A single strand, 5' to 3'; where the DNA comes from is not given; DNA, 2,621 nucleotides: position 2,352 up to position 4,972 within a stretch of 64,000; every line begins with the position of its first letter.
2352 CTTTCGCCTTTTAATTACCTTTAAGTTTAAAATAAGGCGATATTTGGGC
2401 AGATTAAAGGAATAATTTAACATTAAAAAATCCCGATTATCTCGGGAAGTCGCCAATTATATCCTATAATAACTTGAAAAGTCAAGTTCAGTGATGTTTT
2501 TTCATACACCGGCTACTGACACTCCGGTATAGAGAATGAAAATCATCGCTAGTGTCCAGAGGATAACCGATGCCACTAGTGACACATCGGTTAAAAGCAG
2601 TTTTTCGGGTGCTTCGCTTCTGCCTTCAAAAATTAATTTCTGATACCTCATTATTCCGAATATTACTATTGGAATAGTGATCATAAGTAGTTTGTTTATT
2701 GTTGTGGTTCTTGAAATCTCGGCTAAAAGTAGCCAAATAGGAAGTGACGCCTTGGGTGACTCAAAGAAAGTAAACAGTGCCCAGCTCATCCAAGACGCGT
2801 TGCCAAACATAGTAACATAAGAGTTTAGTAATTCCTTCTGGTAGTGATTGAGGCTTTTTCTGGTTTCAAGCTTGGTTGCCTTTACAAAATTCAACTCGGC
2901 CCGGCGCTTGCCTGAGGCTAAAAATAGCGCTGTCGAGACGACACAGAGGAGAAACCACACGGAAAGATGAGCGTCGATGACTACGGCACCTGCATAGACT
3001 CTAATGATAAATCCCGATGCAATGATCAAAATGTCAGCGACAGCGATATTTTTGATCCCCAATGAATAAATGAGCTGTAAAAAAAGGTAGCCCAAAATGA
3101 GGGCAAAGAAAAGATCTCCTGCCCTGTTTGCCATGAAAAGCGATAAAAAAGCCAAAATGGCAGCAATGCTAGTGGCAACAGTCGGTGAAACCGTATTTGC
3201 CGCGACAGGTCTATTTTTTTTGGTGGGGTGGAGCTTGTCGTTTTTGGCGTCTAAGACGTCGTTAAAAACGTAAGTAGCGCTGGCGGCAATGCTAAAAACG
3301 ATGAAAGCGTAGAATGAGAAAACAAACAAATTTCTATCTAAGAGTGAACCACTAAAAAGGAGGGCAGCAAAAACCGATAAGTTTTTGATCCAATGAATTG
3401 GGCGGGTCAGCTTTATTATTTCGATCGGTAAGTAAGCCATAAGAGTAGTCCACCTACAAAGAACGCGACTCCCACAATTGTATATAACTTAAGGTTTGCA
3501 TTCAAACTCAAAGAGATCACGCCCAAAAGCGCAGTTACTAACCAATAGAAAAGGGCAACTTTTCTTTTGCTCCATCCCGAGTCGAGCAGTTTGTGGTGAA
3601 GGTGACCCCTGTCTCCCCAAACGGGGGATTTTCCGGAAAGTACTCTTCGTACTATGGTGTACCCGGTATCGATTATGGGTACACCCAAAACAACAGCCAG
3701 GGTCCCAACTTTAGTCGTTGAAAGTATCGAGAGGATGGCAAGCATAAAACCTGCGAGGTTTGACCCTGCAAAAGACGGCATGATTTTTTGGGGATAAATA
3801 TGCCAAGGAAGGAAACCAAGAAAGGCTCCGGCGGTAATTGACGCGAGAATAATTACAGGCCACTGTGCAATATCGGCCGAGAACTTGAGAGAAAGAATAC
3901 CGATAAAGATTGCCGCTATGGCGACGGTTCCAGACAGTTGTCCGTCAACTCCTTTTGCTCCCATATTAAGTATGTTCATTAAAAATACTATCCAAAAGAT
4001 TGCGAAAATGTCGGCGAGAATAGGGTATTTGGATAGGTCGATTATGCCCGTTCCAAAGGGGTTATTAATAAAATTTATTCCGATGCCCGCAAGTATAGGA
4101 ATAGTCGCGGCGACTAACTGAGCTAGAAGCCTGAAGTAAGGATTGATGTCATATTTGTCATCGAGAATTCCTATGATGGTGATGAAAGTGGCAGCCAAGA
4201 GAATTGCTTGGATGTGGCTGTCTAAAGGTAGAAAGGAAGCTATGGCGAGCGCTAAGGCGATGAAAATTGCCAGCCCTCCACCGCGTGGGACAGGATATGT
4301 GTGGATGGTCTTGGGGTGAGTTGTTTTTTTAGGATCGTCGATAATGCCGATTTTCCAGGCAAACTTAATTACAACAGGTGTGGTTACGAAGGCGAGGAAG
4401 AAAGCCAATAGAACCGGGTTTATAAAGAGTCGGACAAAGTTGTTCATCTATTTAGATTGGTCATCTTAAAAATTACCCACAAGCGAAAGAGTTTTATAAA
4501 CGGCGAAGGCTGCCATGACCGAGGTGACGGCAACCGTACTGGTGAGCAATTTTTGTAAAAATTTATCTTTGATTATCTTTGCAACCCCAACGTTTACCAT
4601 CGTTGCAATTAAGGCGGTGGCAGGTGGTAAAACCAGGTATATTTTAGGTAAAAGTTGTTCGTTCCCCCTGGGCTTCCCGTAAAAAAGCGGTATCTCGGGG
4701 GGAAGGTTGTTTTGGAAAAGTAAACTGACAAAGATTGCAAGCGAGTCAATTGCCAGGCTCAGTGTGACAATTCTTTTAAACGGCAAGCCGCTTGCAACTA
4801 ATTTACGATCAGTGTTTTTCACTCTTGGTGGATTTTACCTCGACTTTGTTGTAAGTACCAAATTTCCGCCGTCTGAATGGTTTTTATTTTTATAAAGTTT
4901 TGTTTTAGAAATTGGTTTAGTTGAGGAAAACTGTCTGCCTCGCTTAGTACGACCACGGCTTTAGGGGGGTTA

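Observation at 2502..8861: Co-directional UbiA-prenyltransferase / WecA-like / two GT-C glycosyltransferases / secreted protein block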

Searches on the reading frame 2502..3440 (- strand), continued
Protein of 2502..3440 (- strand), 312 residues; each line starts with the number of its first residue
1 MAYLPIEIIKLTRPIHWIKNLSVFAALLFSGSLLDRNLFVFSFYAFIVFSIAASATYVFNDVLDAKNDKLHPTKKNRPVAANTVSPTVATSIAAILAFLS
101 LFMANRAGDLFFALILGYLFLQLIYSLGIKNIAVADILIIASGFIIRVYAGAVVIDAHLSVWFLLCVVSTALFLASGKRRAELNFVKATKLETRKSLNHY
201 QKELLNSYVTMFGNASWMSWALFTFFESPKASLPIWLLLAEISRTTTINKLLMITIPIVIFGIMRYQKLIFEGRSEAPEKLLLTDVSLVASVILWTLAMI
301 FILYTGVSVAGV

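Call 81: get_annotated_region(hit=H20, flank=7000)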
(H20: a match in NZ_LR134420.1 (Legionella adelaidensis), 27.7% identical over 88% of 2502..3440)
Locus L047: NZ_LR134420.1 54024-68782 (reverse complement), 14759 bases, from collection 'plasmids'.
description: Legionella adelaidensis strain NCTC12735 plasmid 11, complete sequence
organism: Legionella adelaidensis (NCBI taxid 45056)
taxonomy: Bacteria; Pseudomonadota; Gammaproteobacteria; Legionellales; Legionellaceae; Legionella; Legionella adelaidensis
host: -; source: environmental,Cooling tower water; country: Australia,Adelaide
typing (MOB-suite, as given by PLSDB): non-mobilizable
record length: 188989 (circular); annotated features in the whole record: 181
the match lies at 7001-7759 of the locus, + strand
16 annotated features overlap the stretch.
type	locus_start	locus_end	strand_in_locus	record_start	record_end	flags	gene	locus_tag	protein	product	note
CDS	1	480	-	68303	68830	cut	-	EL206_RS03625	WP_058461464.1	HAD family hydrolase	-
CDS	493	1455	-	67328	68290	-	-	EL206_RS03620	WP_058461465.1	KpsF/GutQ family sugar-phosphate isomerase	GO:0005975 - carbohydrate metabolic process [Evidence IEA]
CDS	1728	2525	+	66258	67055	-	-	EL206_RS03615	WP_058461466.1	ATP-binding cassette domain-containing protein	-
CDS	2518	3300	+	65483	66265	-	mlaE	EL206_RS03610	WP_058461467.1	lipid asymmetry maintenance ABC transporter permease subunit MlaE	-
CDS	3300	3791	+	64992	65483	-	mlaD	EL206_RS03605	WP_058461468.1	outer membrane lipid asymmetry maintenance protein MlaD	GO:0015914 - phospholipid transport [Evidence IEA]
CDS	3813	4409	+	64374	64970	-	-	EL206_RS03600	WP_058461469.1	ABC transporter substrate-binding protein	-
CDS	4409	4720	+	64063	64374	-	-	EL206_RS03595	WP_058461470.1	STAS domain-containing protein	-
CDS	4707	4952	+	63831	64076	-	-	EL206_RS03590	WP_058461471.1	BolA/IbaG family iron-sulfur metabolism protein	-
CDS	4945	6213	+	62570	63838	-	murA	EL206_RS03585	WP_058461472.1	UDP-N-acetylglucosamine 1-carboxyvinyltransferase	GO:0009252 - peptidoglycan biosynthetic process [Evidence IEA]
CDS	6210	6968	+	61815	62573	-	-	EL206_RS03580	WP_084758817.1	Nif3-like dinuclear metal center hexameric protein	GO:0008150 - biological_process [Evidence IEA]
CDS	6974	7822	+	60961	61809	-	-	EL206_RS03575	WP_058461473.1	decaprenyl-phosphate phosphoribosyltransferase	-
CDS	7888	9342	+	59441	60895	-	-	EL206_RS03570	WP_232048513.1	glycosyltransferase family 39 protein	-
CDS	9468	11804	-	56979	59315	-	-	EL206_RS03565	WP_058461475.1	SulP family inorganic anion transporter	GO:0008272 - sulfate transport [Evidence IEA]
CDS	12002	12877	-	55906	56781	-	ttcA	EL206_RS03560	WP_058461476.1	tRNA 2-thiocytidine(32) synthetase TtcA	GO:0008033 - tRNA processing [Evidence IEA]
CDS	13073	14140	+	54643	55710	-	-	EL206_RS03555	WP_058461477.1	glycoside hydrolase family 3 N-terminal domain-containing protein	GO:0005975 - carbohydrate metabolic process [Evidence IEA]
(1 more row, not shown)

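Call 101: search_protein_families(library=pfam, proteins=[L031:2205-2861:-, L031:2886-3854:-, L031:3899-4777:+, L031:4945-5760:+, L037:3802-4554:-, L037:4716-5450:-, L024:4357-5361:-, L008:5040-5987:-, L023:5414-6091:-, L006:1911-2723:-], max_evalue=0.001)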
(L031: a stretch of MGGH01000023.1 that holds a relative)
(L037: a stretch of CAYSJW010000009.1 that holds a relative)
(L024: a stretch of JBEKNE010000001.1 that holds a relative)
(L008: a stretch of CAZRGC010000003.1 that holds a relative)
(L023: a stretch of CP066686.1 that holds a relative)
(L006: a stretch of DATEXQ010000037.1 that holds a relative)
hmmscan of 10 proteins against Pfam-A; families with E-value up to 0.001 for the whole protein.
L031:2205-2861:- (218 aa): 1 family
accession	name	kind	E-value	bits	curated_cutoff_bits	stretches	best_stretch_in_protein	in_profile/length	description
PF03575.23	Peptidase_S51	-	3.6e-32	112.1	23.9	1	3-208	1-205/206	Peptidase family S51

L031:2886-3854:- (322 aa): 2 families
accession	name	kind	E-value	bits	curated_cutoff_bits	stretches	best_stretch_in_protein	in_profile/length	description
PF00730.31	HhH-GPD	-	3.6e-09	37.4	26.2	1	137-282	2-101/108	HhH-GPD superfamily base excision DNA repair protein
PF00633.29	HHH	-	0.00012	22.2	24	0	228-243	11-26/30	Helix-hairpin-helix motif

L031:3899-4777:+ (292 aa): 3 families
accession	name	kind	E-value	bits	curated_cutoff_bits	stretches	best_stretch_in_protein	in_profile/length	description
PF18014.7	Acetyltransf_18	-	3e-29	101.7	22.7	1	162-284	1-123/124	Acetyltransferase (GNAT) domain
PF00583.31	Acetyltransf_1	-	3e-11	44.1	20.7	1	35-109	14-91/116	Acetyltransferase (GNAT) family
PF13508.13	Acetyltransf_7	-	9.3e-07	29.6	27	1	54-129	4-83/84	Acetyltransferase (GNAT) domain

L031:4945-5760:+ (271 aa): 0 families

L037:3802-4554:- (250 aa): 2 families
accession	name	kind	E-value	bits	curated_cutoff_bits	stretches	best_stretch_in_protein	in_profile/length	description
PF06966.17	DUF1295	-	2.3e-61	207.7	20.4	1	20-242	5-235/235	Protein of unknown function (DUF1295)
PF02544.21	Steroid_dh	-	2.3e-06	28.1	22.6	1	96-250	12-150/150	3-oxo-5-alpha-steroid 4-dehydrogenase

L037:4716-5450:- (244 aa): 1 family
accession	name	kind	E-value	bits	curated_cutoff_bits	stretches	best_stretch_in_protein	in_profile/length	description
PF06271.18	RDD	-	4.5e-21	76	24.1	1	50-167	2-137/137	RDD family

L024:4357-5361:- (334 aa): 1 family
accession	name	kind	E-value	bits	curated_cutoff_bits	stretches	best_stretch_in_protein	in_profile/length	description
PF00078.32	RVT_1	-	2.2e-24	86.7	29.6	1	79-283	8-205/205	Reverse transcriptase (RNA-dependent DNA polymerase)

L008:5040-5987:- (315 aa): 0 families

L023:5414-6091:- (225 aa): 0 families

L006:1911-2723:- (270 aa): 0 families
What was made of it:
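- Tried and rejected: This was rejected: in other genomes it holds unrelated genes (call 101).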

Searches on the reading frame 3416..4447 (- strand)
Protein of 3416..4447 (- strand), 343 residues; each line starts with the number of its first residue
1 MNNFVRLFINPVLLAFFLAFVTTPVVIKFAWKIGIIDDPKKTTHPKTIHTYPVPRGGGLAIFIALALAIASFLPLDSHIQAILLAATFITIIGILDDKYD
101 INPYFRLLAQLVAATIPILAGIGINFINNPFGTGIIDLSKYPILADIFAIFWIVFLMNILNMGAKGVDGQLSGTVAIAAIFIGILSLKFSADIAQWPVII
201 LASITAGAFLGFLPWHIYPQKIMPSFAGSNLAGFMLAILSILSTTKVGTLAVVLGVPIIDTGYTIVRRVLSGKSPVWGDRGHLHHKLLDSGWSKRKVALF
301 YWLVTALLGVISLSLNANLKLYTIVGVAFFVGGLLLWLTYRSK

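Call 3: search_protein_families(library=pfam, proteins=[window:3416-4447:-], max_evalue=0.01)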
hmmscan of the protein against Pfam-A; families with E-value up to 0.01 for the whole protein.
window:3416-4447:- (343 aa): 1 family
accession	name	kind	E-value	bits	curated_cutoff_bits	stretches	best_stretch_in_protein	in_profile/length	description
PF00953.26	Glycos_transf_4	-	1.7e-22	80.5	27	1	81-243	3-159/160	Glycosyl transferase family 4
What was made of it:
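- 3416..4447 (-): WecA/TagO-like polyprenyl-phosphate HexNAc-1-P transferase (PNPT superfamily), 343 aa. Its 3' end overlaps the PPPRS start by 25 nt. Pfam Glycos_transf_4 80.5 bits (call 3).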

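Call 4: search_protein_families(library=ncbifam, proteins=[window:3416-4447:-], max_evalue=0.01)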
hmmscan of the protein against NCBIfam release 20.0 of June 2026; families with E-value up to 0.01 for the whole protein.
window:3416-4447:- (343 aa): 3 families
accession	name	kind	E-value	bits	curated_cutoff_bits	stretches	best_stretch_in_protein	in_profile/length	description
TIGR02380.1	ECA_wecA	exception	5.7e-32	111.2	326.05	1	12-318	4-311/346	UDP-N-acetylglucosamine--undecaprenyl-phosphate N-acetylglucosaminephosphotransferase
NF053644.1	MraY_archaea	equivalog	5.4e-15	55.6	450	2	143-313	180-340/340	pseudomurein biosynthesis MraY family phospho-N-acetylmuramoyl-pentapeptide-transferase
TIGR00445.1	mraY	equivalog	2.8e-11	43.5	192.05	1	139-314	131-316/321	phospho-N-acetylmuramoyl-pentapeptide-transferase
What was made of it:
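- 3416..4447 (-): NCBIfam WecA 111 bits (cutoff 326), against MraY 43-56 bits (call 4).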

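Call 63: search_solved_structures(query=window:3416-4447:-, max_evalue=0.001, show_alignments=1)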
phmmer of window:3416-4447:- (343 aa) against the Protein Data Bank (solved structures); distinct sequences matched with E-value up to 0.001: 4.
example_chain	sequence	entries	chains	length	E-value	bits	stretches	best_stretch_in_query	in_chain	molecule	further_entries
5jnq_A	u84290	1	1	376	2e-08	37.2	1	8-312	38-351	Phospho-N-acetylmuramoyl-pentapeptide-transferase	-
9zno_A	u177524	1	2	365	8.4e-08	35.1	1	10-315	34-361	Phospho-N-acetylmuramoyl-pentapeptide-transferase (MraY)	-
8g01_A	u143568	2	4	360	0.00039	23.1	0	13-314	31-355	Phospho-N-acetylmuramoyl-pentapeptide-transferase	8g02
8tlu_A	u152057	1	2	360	0.00044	22.9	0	14-314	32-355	Phospho-N-acetylmuramoyl-pentapeptide-transferase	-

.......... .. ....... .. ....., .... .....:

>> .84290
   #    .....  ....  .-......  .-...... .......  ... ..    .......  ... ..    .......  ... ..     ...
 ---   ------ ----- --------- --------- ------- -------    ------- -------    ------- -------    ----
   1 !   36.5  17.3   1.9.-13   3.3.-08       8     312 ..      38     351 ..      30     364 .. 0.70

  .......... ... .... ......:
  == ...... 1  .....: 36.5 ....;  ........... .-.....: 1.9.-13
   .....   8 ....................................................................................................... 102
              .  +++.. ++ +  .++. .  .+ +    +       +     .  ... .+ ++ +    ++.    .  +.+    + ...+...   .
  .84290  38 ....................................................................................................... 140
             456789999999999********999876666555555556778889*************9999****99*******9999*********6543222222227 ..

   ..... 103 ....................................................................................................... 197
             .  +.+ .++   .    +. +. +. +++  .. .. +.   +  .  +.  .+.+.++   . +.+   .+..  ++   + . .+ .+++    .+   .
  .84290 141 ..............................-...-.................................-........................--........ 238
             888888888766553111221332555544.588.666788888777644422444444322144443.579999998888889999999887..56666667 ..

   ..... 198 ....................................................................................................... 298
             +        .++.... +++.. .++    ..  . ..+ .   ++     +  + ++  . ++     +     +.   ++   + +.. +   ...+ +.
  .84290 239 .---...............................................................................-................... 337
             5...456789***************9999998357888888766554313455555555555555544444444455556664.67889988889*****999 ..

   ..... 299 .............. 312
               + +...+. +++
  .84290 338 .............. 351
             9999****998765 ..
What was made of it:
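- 3416..4447 (-): PDB MraY E 2e-8 (call 63).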

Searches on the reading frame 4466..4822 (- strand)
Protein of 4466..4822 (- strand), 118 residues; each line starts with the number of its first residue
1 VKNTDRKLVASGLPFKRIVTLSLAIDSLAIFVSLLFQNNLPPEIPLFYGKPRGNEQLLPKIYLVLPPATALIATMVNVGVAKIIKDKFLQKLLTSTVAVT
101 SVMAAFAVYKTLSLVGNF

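Call 3: search_protein_families(library=pfam, proteins=[window:4466-4822:-], max_evalue=0.01)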
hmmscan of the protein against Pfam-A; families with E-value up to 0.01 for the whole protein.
window:4466-4822:- (118 aa): 0 families

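Call 4: search_protein_families(library=ncbifam, proteins=[window:4466-4822:-], max_evalue=0.01)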
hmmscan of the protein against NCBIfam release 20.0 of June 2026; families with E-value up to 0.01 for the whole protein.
window:4466-4822:- (118 aa): 0 families

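Call 86: search_protein_representatives(protein=window:4466-4822:-)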
Query: 118 residues. Proteins with E-value up to 0.001 (for the whole library): 563; up to 1e-10: 127; up to 1e-30: 1. The best 150 are listed.
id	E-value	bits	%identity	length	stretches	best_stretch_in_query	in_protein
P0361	1.1e-35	138.4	58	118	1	1-118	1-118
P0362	2.2e-20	89.2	39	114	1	10-117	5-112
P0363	5.0e-17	78.4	42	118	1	11-118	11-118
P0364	5.3e-17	78.3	39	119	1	12-118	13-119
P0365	9.8e-17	77.5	35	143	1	11-118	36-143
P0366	1.5e-16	76.9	44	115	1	11-118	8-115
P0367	8.2e-16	74.5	37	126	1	12-118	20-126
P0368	8.8e-16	74.4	35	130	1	3-117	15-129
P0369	1.2e-15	74.0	40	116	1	11-118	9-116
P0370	1.3e-15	73.8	38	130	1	9-117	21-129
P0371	3.8e-15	72.4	40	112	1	13-117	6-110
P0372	4.2e-15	72.2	42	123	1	23-118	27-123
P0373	5.1e-15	72.0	40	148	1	11-118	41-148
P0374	6.2e-15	71.7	38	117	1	15-117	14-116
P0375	7.5e-15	71.4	36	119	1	9-118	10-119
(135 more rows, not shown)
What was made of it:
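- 4466..4822 (-): Small 3-TM membrane protein of an uncharacterised family, with conserved loop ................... It is a candidate flippase or accessory subunit by position only. 563 representatives in the 1.84-billion library, nearly all small stand-alone proteins (call 86).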

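Call 88: search_protein_families(library=pfam, alignment_id=A7, max_evalue=1)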
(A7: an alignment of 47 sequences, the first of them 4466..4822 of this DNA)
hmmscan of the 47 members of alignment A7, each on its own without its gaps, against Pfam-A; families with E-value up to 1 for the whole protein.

A. member 1, window:4466-4822:- (118 aa): 0 families

B. families by the number of members that match (of 47 scanned): 25 families
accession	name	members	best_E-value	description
PF07853.16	DUF1648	2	0.015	Domain of unknown function (DUF1648)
PF00202.27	Aminotran_3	1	3e-19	Aminotransferase class-III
PF06195.18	DUF996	1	0.00042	Protein of unknown function (DUF996)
PF01741.23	MscL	1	0.01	Large-conductance mechanosensitive channel, MscL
PF04341.17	DUF485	1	0.011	Protein of unknown function, DUF485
PF02117.22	7TM_GPCR_Sra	1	0.014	Serpentine type 7TM GPCR chemoreceptor Sra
PF02687.27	FtsX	1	0.018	FtsX-like permease C-terminal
PF00951.23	Arteri_Gl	1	0.029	Arterivirus GL envelope glycoprotein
PF20563.3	DUF6773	1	0.059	Family of unknown function (DUF6773)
PF12430.13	ABA_GPCR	1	0.067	Abscisic acid G-protein coupled receptor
PF12781.13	AAA_9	1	0.067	ATP-binding dynein motor region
PF14787.11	zf-CCHC_5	1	0.07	GAG-polyprotein viral zinc-finger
PF21461.3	HL_N-beta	1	0.087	Hyaluronate lyase, N-terminal beta-sheet domain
PF08510.17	PIG-P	1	0.13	PIG-P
PF10897.14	DUF2713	1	0.17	Protein of unknown function (DUF2713)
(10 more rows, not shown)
